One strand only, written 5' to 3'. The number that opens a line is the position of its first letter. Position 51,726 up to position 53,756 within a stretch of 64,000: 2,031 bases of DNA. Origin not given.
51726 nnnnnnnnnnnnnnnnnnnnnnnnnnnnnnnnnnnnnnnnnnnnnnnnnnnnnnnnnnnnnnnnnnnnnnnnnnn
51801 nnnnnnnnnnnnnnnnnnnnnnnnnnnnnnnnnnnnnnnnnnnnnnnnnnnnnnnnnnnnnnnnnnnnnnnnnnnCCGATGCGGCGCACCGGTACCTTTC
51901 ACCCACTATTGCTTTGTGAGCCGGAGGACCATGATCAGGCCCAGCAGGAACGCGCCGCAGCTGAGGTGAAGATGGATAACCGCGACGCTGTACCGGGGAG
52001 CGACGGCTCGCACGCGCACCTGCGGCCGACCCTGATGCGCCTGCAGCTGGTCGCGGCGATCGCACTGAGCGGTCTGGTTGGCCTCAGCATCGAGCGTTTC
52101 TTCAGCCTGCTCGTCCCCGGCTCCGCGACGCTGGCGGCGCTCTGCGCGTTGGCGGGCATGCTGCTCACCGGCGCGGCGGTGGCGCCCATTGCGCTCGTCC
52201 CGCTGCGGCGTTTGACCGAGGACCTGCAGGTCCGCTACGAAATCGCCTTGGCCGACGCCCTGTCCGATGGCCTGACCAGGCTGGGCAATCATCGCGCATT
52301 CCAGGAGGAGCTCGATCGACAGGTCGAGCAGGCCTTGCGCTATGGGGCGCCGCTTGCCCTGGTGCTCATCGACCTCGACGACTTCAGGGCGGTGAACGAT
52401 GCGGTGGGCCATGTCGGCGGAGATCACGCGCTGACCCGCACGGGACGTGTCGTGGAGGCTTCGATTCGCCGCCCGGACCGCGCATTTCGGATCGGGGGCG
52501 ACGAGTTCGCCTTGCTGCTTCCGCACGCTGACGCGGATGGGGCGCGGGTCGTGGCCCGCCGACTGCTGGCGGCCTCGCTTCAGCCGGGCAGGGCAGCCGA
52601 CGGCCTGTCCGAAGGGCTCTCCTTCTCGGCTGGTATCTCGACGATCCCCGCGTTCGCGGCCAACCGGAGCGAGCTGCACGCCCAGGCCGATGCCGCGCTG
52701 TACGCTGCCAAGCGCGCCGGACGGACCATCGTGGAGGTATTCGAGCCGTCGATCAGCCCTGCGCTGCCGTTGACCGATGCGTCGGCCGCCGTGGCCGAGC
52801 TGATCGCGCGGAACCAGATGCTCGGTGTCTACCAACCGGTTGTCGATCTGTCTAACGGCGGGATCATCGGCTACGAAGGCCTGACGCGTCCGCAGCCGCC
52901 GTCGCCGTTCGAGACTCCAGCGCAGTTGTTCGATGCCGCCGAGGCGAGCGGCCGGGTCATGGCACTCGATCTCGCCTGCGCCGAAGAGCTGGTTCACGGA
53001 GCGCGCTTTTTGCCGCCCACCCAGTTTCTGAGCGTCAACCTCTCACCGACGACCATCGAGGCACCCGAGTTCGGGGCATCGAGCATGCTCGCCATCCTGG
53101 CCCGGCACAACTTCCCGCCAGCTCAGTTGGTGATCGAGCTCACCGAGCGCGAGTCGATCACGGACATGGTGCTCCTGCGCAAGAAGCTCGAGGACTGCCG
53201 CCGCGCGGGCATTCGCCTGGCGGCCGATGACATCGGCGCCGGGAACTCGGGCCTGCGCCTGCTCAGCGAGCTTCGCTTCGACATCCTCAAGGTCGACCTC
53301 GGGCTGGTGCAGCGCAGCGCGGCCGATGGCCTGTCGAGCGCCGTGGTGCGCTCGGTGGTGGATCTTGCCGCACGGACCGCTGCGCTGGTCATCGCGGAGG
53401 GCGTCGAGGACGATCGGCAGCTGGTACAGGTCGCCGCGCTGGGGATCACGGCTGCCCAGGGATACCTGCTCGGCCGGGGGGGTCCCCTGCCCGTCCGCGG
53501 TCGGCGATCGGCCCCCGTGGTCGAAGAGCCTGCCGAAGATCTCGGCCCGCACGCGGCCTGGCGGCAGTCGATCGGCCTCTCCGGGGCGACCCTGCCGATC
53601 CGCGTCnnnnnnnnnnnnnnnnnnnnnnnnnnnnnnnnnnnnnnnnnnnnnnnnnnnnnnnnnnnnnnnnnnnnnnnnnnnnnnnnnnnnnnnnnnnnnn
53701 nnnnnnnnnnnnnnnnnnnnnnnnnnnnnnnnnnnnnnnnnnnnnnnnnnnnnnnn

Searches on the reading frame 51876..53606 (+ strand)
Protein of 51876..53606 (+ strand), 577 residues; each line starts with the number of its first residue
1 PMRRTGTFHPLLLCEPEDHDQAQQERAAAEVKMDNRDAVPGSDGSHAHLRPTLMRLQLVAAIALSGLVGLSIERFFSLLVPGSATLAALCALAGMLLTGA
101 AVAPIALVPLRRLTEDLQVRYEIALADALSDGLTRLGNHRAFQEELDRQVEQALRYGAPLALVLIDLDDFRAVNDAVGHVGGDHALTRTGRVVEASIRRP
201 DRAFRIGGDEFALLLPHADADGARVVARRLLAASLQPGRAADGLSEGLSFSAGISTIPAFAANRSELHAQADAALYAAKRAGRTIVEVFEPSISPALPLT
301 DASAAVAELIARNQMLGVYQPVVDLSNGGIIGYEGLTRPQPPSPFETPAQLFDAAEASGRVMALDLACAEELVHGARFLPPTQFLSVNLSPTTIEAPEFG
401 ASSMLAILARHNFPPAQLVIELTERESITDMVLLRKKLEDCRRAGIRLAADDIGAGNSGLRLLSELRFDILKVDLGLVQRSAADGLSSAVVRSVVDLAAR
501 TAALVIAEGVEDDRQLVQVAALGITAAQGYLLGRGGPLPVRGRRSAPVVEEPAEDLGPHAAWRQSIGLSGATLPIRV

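Call 50: search_protein_families(library=pfam, proteins=[window:51876-53606:+], max_evalue=0.0001)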
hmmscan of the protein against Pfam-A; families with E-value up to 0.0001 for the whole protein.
window:51876-53606:+ (577 aa): 2 families
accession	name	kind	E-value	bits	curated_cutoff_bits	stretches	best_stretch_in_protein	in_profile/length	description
PF00563.25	EAL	-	3.1e-43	148.3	31.3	1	306-534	4-235/236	EAL domain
PF00990.26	GGDEF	-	1.9e-34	119.2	23.8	1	129-283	2-159/161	Diguanylate cyclase, GGDEF domain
